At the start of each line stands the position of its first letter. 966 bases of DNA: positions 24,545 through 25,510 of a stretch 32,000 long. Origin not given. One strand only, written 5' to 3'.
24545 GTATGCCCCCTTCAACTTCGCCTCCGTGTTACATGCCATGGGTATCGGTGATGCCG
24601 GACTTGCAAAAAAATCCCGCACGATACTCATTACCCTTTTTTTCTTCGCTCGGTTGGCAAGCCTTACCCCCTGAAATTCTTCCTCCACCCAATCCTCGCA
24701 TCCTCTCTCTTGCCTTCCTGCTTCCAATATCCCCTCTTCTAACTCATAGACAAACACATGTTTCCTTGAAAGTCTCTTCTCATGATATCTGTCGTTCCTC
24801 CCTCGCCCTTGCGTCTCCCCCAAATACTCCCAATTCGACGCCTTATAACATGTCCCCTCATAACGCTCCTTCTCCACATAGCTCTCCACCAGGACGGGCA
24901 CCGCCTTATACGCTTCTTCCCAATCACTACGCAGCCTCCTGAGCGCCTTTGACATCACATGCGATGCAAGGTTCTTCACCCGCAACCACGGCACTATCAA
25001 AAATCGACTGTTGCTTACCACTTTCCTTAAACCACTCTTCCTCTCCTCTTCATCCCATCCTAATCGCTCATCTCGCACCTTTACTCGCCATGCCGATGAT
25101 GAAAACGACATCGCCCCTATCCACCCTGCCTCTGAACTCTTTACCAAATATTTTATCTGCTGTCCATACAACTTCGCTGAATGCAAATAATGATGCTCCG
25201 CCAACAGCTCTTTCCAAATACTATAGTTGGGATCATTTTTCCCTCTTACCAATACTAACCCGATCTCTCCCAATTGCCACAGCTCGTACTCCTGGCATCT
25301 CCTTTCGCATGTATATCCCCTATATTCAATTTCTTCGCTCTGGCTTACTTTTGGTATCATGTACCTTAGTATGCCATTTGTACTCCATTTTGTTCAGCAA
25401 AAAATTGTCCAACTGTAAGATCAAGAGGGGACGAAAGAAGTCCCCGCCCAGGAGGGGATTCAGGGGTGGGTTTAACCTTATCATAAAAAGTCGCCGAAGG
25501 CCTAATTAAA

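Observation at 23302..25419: Tn5-like IS whose transposase is fused to a DUF4338 / DruA-like domain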

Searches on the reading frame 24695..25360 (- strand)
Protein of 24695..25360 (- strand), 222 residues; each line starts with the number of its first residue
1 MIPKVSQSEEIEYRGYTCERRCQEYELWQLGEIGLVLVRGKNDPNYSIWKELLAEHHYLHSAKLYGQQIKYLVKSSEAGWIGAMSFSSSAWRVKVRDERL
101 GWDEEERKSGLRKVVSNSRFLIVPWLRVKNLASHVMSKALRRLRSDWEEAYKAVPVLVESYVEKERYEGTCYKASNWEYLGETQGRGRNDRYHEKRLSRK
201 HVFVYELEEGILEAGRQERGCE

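Call 30: predict_structure(alignment_id=A1)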
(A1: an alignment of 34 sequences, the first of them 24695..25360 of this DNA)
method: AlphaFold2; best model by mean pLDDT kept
length: 222 residues; sequences in the alignment: 34
mean_pLDDT: 82.0   pTM: 0.79
mean pLDDT of the five models: 82.0, 80.7, 80.5, 80.0, 79.5
residues with pLDDT >= 90: 108; 70-90: 61; 50-70: 35; < 50: 18
segments of 3 or more residues with pLDDT < 50: 6-19, 219-222
pLDDT, mean of each block of 10 residues (from residue 1): 51 42 78 96 96 89 86 97 94 88 90 93 89 93 97 95 74 74 70 67 91 64 36
secondary structure, 60 per line:
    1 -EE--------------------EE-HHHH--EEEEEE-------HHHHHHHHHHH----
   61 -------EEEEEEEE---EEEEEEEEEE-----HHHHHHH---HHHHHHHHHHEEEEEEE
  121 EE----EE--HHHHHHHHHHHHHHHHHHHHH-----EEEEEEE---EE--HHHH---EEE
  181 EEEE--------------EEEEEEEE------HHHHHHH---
elements in order: H27-30 E33-38 H46-56 E68-75 E79-88 H94-100 H104-113 E114-122 H131-151 E157-163 H171-174 E178-184 E199-206 H213-219

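Call 33: fold_search(model_id=the predicted structure, library=pdb)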
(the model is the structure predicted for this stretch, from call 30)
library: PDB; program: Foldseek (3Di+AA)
matches with E <= 10: 382; with E <= 0.001: 68
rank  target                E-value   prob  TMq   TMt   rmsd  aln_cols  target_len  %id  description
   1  2jlm_F                3.3e-05  1.00  0.48  0.58   5.6       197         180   12  Structure of a Putative Acetyltransferase (ACIAD1637) from Acinetobacter baylyi ADP1 (released 2009-01-20)
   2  2jlm_D                3.5e-05  1.00  0.45  0.53   6.0       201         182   12  Structure of a Putative Acetyltransferase (ACIAD1637) from Acinetobacter baylyi ADP1 (released 2009-01-20)
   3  2jlm_B                4.2e-05  1.00  0.48  0.58   5.4       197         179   13  Structure of a Putative Acetyltransferase (ACIAD1637) from Acinetobacter baylyi ADP1 (released 2009-01-20)
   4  5cnp_A                5.4e-05  1.00  0.48  0.61   5.9       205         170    9  X-ray crystal structure of Spermidine n1-acetyltransferase from Vibrio cholerae. (released 2015-07-29)
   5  4mj8_B                6.9e-05  1.00  0.46  0.58   5.7       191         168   10  Crystal structure of spermidine N-acetyltransferase from Vibrio cholerae in complex with polyamine (released 2013-09-25)
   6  7kwj_B                7.3e-05  1.00  0.39  0.51   7.1       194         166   11  Spermidine N-acetyltransferase SpeG K23-Q34 chimera from Vibrio cholerae and hSSAT (released 2020-12-16)
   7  1ghe_A                7.8e-05  1.00  0.47  0.60   5.6       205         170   12  CRYSTAL STRUCTURE OF TABTOXIN RESISTANCE PROTEIN COMPLEXED WITH AN ACYL COENZYME A (released 2003-01-14)
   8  4ygo_E                7.8e-05  1.00  0.45  0.58   5.9       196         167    9  Dodecameric structure of spermidine N-acetyltransferase from Vibrio cholerae in intermediate state (released 2015-10-07)
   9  3lod                  7.8e-05  1.00  0.42  0.59   5.9       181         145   12  The crystal structure of the putative acyl-CoA N-acyltransferase from Klebsiella pneumoniae subsp.pneumoniae MGH 78578 (released 2010-03-16)
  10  2jlm_E                1.2e-04  1.00  0.47  0.56   5.8       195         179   11  Structure of a Putative Acetyltransferase (ACIAD1637) from Acinetobacter baylyi ADP1 (released 2009-01-20)
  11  3tth_A                1.3e-04  1.00  0.45  0.60   6.2       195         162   10  Structure of the spermidine N1-acetyltransferase (speG) from Coxiella burnetii (released 2011-11-09)
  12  6dau_E                1.3e-04  1.00  0.45  0.59   7.3       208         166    9  Crystal structure of E33Q and E41Q mutant forms of the spermidine/spermine N-acetyltransferase SpeG from Vibrio choler (released 2018-07-04)
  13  3tth_D                1.3e-04  1.00  0.40  0.52   6.8       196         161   10  Structure of the spermidine N1-acetyltransferase (speG) from Coxiella burnetii (released 2011-11-09)
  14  8h6c_E                1.6e-04  1.00  0.44  0.58   7.0       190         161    9  Crystal structure of human GCN5 histone acetyltransferase domain bound with malonyl-CoA (released 2023-05-03)
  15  9ynv_N                1.6e-04  1.00  0.38  0.26   9.2       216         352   11  Histone Acetyl Transferase (HAT) module of ctSAGA (released 2025-12-03)
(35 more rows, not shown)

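Call 41: search_solved_structures(query=A1, max_evalue=10, show_alignments=3)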
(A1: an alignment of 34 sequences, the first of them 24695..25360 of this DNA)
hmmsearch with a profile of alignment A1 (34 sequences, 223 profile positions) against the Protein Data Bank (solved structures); distinct sequences matched with E-value up to 10: 2.
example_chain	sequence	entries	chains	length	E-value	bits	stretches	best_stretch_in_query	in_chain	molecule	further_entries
8oix_F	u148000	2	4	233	0.98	11.7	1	118-192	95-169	Family T1, proteasome alpha subunit, threonine peptidase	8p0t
7c2p_A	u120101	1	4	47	1.3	11.3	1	164-185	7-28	Plant defensing Egk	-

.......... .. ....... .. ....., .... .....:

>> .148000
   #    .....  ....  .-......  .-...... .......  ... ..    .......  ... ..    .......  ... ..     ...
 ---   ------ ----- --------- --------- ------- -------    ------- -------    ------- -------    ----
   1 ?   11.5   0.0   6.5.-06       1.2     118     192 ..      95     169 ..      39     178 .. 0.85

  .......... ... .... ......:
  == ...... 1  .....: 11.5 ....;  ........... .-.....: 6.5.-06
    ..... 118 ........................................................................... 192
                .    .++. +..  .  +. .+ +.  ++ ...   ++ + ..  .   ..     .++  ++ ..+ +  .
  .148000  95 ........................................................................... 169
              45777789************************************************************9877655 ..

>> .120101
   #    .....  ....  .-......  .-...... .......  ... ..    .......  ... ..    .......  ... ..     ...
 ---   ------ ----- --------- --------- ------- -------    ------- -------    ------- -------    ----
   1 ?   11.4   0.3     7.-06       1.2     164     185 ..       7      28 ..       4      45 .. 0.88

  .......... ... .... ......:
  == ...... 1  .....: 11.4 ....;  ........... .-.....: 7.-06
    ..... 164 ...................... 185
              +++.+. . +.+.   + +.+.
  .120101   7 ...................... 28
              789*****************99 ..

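Call 45: search_protein_families(library=pfam, alignment_id=A1, max_evalue=0.01)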
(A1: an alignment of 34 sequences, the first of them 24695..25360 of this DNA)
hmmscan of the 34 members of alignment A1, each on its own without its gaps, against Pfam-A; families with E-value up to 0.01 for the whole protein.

A. member 1, window:24695-25360:- (222 aa): 2 families
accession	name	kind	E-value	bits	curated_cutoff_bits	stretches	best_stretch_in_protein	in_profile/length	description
PF14236.12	DruA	-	1.2e-37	130.2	27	1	36-191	53-225/297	Druantia protein DruA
PF25680.1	Mom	-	4.1e-06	27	27.1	1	50-189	13-137/202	Mom protein family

B. families by the number of members that match (of 34 scanned): 4 families
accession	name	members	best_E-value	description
PF14236.12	DruA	34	2.3e-44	Druantia protein DruA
PF25680.1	Mom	26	1.4e-07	Mom protein family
PF04570.20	zf-FLZ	1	0.0029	zinc-finger of the FCS-type, C2-C2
PF24751.1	DUF7696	1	0.0079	Family of unknown function (DUF7696)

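Call 50: search_protein_representatives(alignment_id=A1)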
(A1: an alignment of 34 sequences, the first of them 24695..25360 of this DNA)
Query: 34 sequences, 223 profile positions. Proteins with E-value up to 0.001 (for the whole library): 8665; up to 1e-10: 5430; up to 1e-30: 1434. The best 150 are listed.
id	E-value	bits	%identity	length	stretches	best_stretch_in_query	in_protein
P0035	7.6e-95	332.6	-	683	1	2-221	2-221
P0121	1.6e-90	318.5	-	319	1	19-220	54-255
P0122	2.9e-88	311.1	-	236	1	22-211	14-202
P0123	1.4e-86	305.5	-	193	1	17-200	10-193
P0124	3.0e-85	301.2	-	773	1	18-218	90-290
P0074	1.8e-82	292.1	-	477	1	52-221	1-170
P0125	2.7e-82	291.6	-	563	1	12-217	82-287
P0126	4.2e-81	287.7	-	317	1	17-218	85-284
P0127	1.6e-80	285.8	-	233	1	14-190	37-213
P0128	8.3e-79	280.1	-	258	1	26-216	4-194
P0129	1.1e-77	276.5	-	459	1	20-221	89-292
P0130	1.9e-77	275.7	-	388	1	22-215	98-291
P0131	6.5e-77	273.9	-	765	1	22-213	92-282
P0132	7.5e-76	270.5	-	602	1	19-219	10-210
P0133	2.4e-74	265.5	-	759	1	15-214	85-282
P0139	5.7e-71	254.5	-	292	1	21-215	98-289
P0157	9.6e-67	240.7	-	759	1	9-221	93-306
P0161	2.2e-66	239.5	-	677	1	18-212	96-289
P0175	6.1e-64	231.5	-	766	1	11-219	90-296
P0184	5.1e-63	228.5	-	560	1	19-215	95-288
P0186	5.4e-63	228.4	-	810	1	32-213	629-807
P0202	1.0e-61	224.2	-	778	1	24-221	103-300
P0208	2.1e-61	223.2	-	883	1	13-214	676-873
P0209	2.1e-61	223.2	-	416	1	16-214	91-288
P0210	2.3e-61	223.1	-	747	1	15-217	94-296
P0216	6.5e-61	221.6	-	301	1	20-214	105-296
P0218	7.6e-61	221.4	-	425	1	22-218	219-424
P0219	1.0e-60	221.0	-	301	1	21-215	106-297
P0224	1.3e-60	220.6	-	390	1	26-212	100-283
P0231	6.1e-60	218.4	-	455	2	55-218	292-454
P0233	6.5e-60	218.4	-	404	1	11-218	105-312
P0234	7.8e-60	218.1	-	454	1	12-215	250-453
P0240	1.3e-59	217.4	-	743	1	27-211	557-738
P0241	1.4e-59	217.2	-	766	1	20-216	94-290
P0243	2.3e-59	216.5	-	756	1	35-221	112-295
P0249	3.4e-59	216.0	-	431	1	21-220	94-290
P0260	1.8e-58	213.6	-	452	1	34-215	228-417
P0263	3.1e-58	212.9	-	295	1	24-218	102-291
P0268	4.8e-58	212.2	-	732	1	21-215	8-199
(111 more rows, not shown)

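Call 53: search_protein_families(library=pfam, proteins=[P0157, P0161, P0175, P0202, P0210, P0241, P0243, P0268, P0186, P0208], max_evalue=0.001)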
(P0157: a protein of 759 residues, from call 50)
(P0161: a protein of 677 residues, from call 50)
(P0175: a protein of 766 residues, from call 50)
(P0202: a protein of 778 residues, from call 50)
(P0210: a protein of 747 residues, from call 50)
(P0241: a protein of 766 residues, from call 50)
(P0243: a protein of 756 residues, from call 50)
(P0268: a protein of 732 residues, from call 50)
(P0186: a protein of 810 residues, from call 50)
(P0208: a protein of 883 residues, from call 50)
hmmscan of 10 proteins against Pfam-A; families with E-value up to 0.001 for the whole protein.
P0157 (759 aa): 3 families
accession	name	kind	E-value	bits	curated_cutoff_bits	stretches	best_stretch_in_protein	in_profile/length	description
PF14236.12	DruA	-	1.2e-44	153.1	27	1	71-277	2-226/297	Druantia protein DruA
PF01609.27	DDE_Tnp_1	-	2.1e-17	64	23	1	439-663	2-198/200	Transposase DDE domain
PF25680.1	Mom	-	0.00015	21.9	27.1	1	193-316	62-182/202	Mom protein family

P0161 (677 aa): 6 families
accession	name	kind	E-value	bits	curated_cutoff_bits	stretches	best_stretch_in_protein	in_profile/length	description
PF14236.12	DruA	-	7.4e-47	160.4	27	1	111-267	50-225/297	Druantia protein DruA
PF13358.12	DDE_3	-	1.2e-22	80.8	28.6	1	492-640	3-146/146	DDE superfamily endonuclease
PF13565.12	HTH_32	-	1.2e-08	35.9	33.7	1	370-450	2-73/73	Homeodomain-like domain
PF13384.12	HTH_23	-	2.5e-08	33.9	24.6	1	338-385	2-49/50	Homeodomain-like domain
PF13518.12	HTH_28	-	3.9e-07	30.5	25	1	343-393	2-52/52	Helix-turn-helix domain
PF13551.12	HTH_29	-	6.1e-07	29.9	28.1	1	343-394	1-53/64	Winged helix-turn helix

P0175 (766 aa): 2 families
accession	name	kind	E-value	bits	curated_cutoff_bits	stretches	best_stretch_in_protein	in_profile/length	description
PF14236.12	DruA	-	7.8e-42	143.9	27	1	72-269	6-226/297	Druantia protein DruA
PF01609.27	DDE_Tnp_1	-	7e-20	72.1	23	1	427-651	2-199/200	Transposase DDE domain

P0202 (778 aa): 2 families
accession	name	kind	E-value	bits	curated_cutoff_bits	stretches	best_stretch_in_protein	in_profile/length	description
PF14236.12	DruA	-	2e-36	126.1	27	1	112-267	50-222/297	Druantia protein DruA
PF01609.27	DDE_Tnp_1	-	3.8e-19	69.7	23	1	435-659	2-198/200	Transposase DDE domain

P0210 (747 aa): 3 families
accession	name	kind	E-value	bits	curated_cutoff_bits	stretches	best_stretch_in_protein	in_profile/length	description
PF14236.12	DruA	-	2.4e-42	145.6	27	1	68-266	2-221/297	Druantia protein DruA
PF01609.27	DDE_Tnp_1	-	1.1e-17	64.8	23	1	421-643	2-198/200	Transposase DDE domain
PF25680.1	Mom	-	0.0005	20.2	27.1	0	128-265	14-135/202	Mom protein family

P0241 (766 aa): 2 families
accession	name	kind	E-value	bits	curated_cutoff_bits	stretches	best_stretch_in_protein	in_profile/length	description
PF14236.12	DruA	-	6.8e-42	144.1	27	1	63-264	2-224/297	Druantia protein DruA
PF01609.27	DDE_Tnp_1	-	4.6e-15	56.4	23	1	432-659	2-199/200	Transposase DDE domain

P0243 (756 aa): 3 families
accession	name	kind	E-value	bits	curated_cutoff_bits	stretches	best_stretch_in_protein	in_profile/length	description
PF14236.12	DruA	-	2.8e-36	125.6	27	1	110-265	50-225/297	Druantia protein DruA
PF01609.27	DDE_Tnp_1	-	8.6e-14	52.2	23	1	424-644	4-198/200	Transposase DDE domain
PF25680.1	Mom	-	0.00071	19.7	27.1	0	203-263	82-138/202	Mom protein family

P0268 (732 aa): 3 families
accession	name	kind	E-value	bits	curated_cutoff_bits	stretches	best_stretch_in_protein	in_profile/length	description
PF13546.12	DDE_5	-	3.5e-43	148.5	27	1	256-513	6-266/272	DDE superfamily endonuclease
PF14236.12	DruA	-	1.3e-36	126.7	27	1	8-170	38-220/297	Druantia protein DruA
PF25680.1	Mom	-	0.00012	22.2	27.1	1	36-182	14-147/202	Mom protein family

P0186 (810 aa): 2 families
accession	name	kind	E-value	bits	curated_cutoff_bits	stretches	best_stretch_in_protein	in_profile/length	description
PF03050.20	DDE_Tnp_IS66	-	1.1e-56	192.7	23.1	1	188-466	2-279/284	Transposase IS66 family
PF14236.12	DruA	-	6.1e-45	154.1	27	1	616-786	36-226/297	Druantia protein DruA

P0208 (883 aa): 2 families
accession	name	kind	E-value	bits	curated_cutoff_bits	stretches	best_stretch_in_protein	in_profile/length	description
PF03050.20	DDE_Tnp_IS66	-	1.7e-47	162.6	23.1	1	187-474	1-283/284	Transposase IS66 family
PF14236.12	DruA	-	1.7e-44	152.6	27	1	654-850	4-225/297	Druantia protein DruA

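Call 56: search_protein_families(library=pfam, proteins=[P0184, P0218, P0231, P0234, P0260, P0209, P0233, P0249, P0224, P0240], max_evalue=0.001)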
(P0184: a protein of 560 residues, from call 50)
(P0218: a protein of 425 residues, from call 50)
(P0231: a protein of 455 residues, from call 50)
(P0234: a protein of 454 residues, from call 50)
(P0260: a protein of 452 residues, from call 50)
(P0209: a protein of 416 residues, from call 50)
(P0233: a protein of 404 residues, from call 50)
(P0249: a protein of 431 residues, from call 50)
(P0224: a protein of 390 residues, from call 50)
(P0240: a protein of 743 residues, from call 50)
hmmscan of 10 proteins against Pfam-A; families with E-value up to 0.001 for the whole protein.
P0184 (560 aa): 2 families
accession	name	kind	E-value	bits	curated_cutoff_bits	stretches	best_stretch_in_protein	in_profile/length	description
PF14236.12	DruA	-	2.9e-40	138.7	27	1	71-263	8-224/297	Druantia protein DruA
PF02493.26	MORN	-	3.7e-08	33.2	22.5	1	505-525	1-21/23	MORN repeat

P0218 (425 aa): 2 families
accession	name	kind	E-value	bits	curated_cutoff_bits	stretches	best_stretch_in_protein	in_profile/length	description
PF14236.12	DruA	-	3.2e-34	118.9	27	1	223-394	43-221/297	Druantia protein DruA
PF13551.12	HTH_29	-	0.00026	21.4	28.1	0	48-103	1-57/64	Winged helix-turn helix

P0231 (455 aa): 1 family
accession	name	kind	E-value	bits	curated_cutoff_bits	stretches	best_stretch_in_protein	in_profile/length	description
PF14236.12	DruA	-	1.4e-39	136.5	27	2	310-423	89-220/297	Druantia protein DruA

P0234 (454 aa): 2 families
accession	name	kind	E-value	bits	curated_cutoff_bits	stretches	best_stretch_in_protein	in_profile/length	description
PF14236.12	DruA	-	2.5e-41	142.2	27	1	242-427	21-223/297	Druantia protein DruA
PF03050.20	DDE_Tnp_IS66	-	4.6e-14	52.9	23.1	1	24-114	193-283/284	Transposase IS66 family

P0260 (452 aa): 1 family
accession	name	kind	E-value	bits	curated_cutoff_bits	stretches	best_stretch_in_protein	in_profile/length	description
PF14236.12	DruA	-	2.2e-42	145.7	27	1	223-388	45-220/297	Druantia protein DruA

P0209 (416 aa): 2 families
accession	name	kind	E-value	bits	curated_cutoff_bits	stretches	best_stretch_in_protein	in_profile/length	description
PF14236.12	DruA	-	1.2e-30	107.1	27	1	77-265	19-225/297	Druantia protein DruA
PF14706.11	Tnp_DNA_bind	-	2.2e-10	40.6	24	1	313-366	2-54/58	Transposase DNA-binding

P0233 (404 aa): 2 families
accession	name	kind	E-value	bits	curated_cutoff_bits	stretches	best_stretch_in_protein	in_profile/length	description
PF14236.12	DruA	-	4.5e-37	128.3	27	1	116-282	39-222/297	Druantia protein DruA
PF25680.1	Mom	-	0.00025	21.2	27.1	1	250-315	104-170/202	Mom protein family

P0249 (431 aa): 2 families
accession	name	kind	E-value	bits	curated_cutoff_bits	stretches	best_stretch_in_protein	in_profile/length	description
PF14236.12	DruA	-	1e-40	140.2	27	1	60-265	2-229/297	Druantia protein DruA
PF20586.3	DUF6788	-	3.9e-13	49.9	27.2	1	323-417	7-95/103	Family of unknown function (DUF6788)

P0224 (390 aa): 2 families
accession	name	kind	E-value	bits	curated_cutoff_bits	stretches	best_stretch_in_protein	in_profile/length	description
PF14236.12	DruA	-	4.6e-34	118.4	27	1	100-263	43-226/297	Druantia protein DruA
PF14706.11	Tnp_DNA_bind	-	3e-07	30.5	24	1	307-353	1-46/58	Transposase DNA-binding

P0240 (743 aa): 2 families
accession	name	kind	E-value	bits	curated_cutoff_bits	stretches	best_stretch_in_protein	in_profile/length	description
PF03050.20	DDE_Tnp_IS66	-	8.6e-55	186.6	23.1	1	189-470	4-283/284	Transposase IS66 family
PF14236.12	DruA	-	2e-43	149.1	27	1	569-721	56-228/297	Druantia protein DruA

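Call 58: find_homologous_proteins(query=P0216, max_evalue=1e-10)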
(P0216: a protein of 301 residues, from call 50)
Query P0216 (301 aa): 7929 proteins with E <= 1e-10 among 8000 candidates; the best 120 are listed.
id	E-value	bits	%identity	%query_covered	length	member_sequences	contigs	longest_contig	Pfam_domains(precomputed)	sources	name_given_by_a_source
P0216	9.7e-201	684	100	100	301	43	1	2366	PF14236.13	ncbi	-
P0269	1.3e-156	539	80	99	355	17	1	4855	PF14236.13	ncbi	-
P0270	2.1e-155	535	85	97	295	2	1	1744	PF14236.13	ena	-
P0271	8.9e-154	530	80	97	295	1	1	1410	PF14236.13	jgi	jgi:hypothetical protein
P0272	4.3e-152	524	82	97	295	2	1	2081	PF14236.13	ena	-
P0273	8.8e-150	516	81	97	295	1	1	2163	PF14236.13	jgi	-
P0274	4.0e-149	514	80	98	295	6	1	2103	PF14236.13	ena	-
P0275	4.0e-149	514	81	97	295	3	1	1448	PF14236.13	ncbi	-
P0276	5.1e-149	514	81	98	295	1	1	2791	PF14236.13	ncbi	-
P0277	5.6e-149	514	81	97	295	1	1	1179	PF14236.13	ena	-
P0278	7.1e-149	513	81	97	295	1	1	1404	PF14236.13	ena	-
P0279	7.4e-149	513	77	97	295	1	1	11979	PF14236.13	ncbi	-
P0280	7.8e-149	513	81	97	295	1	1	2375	PF14236.13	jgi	jgi:hypothetical protein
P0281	1.7e-148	512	81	97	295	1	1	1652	PF14236.13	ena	-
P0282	2.2e-148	512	80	98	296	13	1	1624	PF14236.13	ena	-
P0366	3.9e-116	406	66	97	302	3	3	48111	PF14236.13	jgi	jgi:hypothetical protein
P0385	1.0e-114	401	67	94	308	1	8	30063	PF14236.13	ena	-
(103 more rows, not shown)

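Call 59: find_encoding_contigs(protein=P0385, flank=4000, max_places=6)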
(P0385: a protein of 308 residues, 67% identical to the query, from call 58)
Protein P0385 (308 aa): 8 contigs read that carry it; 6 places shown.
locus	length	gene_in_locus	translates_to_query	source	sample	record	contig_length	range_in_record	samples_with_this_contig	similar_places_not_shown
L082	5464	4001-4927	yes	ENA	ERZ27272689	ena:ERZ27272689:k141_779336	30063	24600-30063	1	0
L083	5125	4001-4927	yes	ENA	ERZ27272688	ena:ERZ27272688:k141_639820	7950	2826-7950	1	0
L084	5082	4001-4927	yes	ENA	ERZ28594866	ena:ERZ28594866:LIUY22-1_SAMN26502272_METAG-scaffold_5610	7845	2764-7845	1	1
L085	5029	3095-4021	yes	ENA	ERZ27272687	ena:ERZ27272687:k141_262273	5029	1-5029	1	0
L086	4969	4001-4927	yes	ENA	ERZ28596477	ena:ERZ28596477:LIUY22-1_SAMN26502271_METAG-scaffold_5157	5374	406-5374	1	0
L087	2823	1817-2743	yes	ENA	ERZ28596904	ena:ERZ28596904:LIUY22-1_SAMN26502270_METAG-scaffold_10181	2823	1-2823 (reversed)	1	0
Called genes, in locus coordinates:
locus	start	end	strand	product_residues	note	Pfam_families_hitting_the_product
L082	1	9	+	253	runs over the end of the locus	PF10099:RskA_C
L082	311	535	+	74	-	PF02746:MR_MLE_N (weak)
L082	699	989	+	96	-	PF10041:DUF2277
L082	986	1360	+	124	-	-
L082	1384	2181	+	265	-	PF00589:Phage_integrase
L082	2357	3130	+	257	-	PF03050:DDE_Tnp_IS66 (weak)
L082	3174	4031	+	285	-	PF03050:DDE_Tnp_IS66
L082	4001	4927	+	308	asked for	PF14236:DruA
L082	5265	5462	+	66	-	?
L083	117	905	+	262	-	PF06283:ThuA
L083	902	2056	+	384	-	PF01408:GFO_IDH_MocA, PF22725:GFO_IDH_MocA_C3, PF02894:GFO_IDH_MocA_C (weak)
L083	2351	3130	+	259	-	PF03050:DDE_Tnp_IS66 (weak)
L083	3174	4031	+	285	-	PF03050:DDE_Tnp_IS66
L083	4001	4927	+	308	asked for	PF14236:DruA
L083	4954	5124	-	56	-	?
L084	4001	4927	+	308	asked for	PF14236:DruA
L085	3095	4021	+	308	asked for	PF14236:DruA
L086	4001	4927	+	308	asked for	PF14236:DruA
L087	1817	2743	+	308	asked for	PF14236:DruA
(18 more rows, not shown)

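Call 60: find_encoding_contigs(protein=P0366, flank=4000, max_places=4)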
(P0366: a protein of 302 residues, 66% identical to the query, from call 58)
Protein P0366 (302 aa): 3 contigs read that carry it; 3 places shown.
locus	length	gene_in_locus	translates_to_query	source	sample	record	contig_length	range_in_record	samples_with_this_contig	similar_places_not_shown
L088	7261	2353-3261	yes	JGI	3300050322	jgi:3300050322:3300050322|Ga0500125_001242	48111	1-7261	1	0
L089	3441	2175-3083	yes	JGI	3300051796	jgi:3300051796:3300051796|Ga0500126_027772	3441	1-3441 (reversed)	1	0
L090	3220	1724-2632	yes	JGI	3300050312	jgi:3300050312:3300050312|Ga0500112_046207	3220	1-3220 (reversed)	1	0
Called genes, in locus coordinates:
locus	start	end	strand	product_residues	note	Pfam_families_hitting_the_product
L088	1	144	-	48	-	?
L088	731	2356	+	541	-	PF03050:DDE_Tnp_IS66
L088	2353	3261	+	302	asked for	PF14236:DruA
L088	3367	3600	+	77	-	PF13683:rve_3, PF13333:rve_2 (weak)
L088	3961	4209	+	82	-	PF02604:PhdYeFM_antitox (weak)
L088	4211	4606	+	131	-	PF01850:PIN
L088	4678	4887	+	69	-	-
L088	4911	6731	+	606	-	PF00989:PAS, PF13188:PAS_8 (weak), PF13426:PAS_9, PF01590:GAF, PF13185:GAF_2, PF13492:GAF_3 (weak), PF07228:SpoIIE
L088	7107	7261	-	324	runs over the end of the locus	PF04542:Sigma70_r2, PF22029:PhyR_sigma2 (weak), PF08281:Sigma70_r4_2, PF12680:SnoaL_2 (weak)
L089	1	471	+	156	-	?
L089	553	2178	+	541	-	PF03050:DDE_Tnp_IS66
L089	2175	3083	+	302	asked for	PF14236:DruA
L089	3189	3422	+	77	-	PF13683:rve_3, PF13333:rve_2 (weak)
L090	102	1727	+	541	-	PF03050:DDE_Tnp_IS66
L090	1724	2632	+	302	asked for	PF14236:DruA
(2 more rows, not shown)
